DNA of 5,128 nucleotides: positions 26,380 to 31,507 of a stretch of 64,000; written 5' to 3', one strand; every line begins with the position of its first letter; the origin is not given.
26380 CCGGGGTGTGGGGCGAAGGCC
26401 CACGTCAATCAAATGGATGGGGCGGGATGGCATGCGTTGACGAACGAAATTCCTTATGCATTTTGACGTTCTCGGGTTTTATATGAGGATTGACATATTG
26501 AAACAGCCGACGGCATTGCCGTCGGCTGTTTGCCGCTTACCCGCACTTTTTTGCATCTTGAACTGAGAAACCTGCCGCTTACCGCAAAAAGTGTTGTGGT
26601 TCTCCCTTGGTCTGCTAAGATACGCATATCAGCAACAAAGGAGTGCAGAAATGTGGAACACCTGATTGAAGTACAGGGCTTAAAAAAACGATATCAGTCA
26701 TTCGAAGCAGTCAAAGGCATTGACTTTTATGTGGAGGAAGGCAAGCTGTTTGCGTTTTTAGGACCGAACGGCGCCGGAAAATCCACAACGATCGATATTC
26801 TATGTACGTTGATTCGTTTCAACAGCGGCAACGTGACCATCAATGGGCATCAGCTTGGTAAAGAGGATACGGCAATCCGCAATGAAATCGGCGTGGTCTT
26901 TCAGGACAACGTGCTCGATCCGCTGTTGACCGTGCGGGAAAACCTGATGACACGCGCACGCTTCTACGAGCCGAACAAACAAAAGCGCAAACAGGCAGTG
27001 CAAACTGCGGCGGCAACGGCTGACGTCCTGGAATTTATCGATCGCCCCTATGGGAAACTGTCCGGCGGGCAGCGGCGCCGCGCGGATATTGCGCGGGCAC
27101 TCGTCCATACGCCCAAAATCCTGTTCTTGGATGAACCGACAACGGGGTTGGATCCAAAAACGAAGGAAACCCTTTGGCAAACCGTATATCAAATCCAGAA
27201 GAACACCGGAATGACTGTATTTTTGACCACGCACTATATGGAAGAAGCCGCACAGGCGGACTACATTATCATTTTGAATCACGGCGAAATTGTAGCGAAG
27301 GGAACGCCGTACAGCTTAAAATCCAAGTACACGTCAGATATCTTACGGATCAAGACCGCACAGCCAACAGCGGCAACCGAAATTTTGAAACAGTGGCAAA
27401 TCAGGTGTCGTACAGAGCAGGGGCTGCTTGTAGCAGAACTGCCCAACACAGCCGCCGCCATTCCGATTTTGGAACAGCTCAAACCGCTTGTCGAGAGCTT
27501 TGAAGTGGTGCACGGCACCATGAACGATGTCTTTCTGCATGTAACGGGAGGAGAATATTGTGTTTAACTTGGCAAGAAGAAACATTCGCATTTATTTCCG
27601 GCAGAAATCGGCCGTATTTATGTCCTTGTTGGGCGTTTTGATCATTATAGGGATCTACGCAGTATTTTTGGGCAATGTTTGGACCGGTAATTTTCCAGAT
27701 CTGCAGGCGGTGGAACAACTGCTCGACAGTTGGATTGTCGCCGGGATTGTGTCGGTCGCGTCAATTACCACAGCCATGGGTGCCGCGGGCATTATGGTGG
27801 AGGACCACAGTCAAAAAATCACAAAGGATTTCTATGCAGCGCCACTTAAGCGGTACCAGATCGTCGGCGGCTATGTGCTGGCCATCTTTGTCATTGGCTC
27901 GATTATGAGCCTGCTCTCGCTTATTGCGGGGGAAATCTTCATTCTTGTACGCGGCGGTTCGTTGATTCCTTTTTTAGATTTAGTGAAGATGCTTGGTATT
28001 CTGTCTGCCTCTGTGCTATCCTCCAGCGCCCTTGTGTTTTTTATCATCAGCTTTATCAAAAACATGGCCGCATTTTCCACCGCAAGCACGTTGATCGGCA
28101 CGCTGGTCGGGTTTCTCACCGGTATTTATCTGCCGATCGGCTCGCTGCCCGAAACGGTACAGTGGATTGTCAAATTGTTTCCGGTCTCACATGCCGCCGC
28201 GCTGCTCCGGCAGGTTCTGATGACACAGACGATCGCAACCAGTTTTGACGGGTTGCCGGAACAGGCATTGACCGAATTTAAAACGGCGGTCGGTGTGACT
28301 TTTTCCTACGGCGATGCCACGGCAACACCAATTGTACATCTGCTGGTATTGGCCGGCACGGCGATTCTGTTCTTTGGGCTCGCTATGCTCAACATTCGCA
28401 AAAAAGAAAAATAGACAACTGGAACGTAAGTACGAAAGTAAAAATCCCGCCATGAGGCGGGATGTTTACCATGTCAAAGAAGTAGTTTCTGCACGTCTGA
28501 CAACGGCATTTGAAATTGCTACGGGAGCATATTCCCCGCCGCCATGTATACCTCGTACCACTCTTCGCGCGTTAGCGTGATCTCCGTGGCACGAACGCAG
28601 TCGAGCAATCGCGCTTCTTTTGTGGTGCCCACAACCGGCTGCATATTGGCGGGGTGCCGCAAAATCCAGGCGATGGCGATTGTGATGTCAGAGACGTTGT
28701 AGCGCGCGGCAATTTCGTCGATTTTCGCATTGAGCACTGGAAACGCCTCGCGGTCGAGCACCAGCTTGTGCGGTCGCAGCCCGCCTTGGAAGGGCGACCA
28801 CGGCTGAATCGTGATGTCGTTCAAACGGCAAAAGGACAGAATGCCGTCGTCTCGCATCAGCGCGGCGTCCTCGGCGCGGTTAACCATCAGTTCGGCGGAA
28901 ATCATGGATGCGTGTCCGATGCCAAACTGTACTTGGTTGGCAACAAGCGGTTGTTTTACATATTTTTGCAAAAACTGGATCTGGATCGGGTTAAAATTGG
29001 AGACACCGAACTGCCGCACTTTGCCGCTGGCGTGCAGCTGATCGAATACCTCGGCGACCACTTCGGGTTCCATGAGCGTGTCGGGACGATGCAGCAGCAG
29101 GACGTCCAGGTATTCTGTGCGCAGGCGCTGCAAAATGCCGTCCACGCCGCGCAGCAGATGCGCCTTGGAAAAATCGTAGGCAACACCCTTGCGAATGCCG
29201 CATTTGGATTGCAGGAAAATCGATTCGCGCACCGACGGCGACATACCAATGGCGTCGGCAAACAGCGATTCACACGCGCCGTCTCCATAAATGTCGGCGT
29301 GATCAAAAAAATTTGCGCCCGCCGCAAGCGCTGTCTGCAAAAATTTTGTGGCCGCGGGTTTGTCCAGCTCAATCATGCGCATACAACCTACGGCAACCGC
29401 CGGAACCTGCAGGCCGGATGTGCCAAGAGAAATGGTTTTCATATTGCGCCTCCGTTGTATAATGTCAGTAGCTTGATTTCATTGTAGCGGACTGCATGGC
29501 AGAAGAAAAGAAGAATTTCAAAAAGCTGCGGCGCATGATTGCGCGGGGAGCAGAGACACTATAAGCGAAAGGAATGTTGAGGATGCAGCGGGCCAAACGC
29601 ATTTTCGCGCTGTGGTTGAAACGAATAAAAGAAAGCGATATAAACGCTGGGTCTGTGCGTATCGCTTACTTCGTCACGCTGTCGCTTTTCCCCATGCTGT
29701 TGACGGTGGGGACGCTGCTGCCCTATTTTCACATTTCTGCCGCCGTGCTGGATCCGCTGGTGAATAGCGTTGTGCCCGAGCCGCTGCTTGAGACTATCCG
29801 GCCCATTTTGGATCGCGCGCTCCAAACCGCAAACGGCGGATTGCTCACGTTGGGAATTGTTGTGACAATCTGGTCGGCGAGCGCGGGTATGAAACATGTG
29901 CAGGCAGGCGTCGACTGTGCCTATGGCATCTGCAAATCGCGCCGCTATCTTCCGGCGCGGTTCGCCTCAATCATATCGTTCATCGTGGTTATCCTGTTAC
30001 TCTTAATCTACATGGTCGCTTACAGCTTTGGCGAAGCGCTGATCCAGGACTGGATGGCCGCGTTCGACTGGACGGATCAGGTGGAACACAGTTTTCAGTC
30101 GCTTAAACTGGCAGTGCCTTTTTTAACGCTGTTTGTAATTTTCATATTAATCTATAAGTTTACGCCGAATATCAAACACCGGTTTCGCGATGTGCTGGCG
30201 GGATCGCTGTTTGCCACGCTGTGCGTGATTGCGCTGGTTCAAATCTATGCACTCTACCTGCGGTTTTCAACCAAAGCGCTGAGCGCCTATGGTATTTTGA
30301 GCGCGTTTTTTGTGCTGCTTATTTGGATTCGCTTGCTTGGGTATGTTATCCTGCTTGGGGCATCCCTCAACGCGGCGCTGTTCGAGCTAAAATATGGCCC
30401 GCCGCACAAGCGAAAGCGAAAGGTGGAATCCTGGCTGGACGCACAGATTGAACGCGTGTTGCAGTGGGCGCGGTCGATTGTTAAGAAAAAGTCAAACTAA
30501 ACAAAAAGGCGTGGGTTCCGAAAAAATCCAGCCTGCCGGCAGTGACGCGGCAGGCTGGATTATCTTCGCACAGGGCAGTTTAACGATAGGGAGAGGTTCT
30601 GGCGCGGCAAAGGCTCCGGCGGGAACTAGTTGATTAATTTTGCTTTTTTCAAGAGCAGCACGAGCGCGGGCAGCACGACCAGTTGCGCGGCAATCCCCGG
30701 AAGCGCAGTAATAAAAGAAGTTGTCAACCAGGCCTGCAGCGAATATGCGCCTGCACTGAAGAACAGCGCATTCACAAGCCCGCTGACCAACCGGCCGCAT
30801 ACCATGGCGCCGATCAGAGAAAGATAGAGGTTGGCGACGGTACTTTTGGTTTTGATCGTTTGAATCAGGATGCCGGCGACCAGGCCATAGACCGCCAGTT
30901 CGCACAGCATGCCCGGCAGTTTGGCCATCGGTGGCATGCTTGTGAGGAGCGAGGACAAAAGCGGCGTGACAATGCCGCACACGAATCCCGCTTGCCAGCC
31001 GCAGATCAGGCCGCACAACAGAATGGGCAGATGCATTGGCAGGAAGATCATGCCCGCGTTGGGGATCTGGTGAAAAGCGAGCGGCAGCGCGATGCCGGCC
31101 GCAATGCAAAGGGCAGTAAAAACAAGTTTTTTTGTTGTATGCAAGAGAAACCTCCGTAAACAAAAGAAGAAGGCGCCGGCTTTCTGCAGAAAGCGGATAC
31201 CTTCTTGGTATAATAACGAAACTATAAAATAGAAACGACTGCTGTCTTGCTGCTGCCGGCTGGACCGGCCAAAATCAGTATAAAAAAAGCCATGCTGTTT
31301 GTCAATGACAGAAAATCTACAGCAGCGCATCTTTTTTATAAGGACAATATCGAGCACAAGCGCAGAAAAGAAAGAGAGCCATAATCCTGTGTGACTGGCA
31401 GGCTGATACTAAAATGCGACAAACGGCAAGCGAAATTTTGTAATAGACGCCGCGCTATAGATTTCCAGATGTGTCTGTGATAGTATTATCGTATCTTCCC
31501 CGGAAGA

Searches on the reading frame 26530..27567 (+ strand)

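Call 9: search_protein_families(library=pfam, proteins=[window:26530-27567:+])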
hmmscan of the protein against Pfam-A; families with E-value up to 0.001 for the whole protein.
window:26530-27567:+ (345 aa): 6 families
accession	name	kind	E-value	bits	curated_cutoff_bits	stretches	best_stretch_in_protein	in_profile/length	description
PF00005.33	ABC_tran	-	6.1e-35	121.2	25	1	62-205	2-137/137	ABC transporter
PF13304.12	AAA_21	-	8.4e-12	46.2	27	1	172-235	233-298/304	AAA domain, putative AbiEii toxin, Type IV TA system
PF13175.12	AAA_15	-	1.5e-06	28.6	32.1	0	69-148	24-92/374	AAA ATPase domain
PF13476.12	AAA_23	-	1.9e-06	29.1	27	1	55-116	7-65/201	AAA domain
PF13732.12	DrrA1-3_C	-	7.8e-06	27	27.4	1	258-339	1-81/81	ATP-binding protein DrrA1-3-like, C-terminal domain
PF13555.12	AAA_29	-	0.0006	20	27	0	70-96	22-47/61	P-loop containing region of AAA domain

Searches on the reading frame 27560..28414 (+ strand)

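Call 10: search_protein_families(library=pfam, proteins=[window:27560-28414:+])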
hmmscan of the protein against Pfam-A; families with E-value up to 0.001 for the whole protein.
window:27560-28414:+ (284 aa): 2 families
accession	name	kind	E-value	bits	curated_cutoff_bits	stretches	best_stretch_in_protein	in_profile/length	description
PF12698.13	ABC2_membrane_3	-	5.3e-18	65.7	31.6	1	59-277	164-347/347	ABC-2 family transporter protein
PF01061.29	ABC2_membrane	-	1.1e-13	51.7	26.9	1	4-220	6-210/211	ABC-2 type transporter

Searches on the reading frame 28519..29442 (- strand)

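Call 44: search_protein_families(library=pfam, proteins=[window:28519-29442:-], max_evalue=0.0001)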
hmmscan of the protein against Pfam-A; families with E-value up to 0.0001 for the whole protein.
window:28519-29442:- (307 aa): 1 family
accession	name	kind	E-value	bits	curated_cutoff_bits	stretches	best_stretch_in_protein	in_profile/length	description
PF00248.27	Aldo_ket_red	-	1.3e-49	169.3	24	1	18-297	4-285/291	Aldo/keto reductase family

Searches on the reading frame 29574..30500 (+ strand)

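Call 44: search_protein_families(library=pfam, proteins=[window:29574-30500:+], max_evalue=0.0001)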
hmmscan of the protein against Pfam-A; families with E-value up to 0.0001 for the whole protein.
window:29574-30500:+ (308 aa): 1 family
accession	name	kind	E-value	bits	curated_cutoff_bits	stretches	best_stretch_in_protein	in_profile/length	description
PF03631.20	Virul_fac_BrkB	-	4.7e-51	174.4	33.7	1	21-271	3-257/259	Virulence factor BrkB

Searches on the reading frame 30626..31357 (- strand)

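Call 44: search_protein_families(library=pfam, proteins=[window:30626-31357:-], max_evalue=0.0001)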
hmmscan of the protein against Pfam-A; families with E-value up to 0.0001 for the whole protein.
window:30626-31357:- (243 aa): 1 family
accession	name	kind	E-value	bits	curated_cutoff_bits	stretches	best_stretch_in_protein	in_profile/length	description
PF12822.12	ECF_trnsprt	-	1.1e-15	58.5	30.7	1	76-233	1-169/169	ECF transporter, substrate-specific component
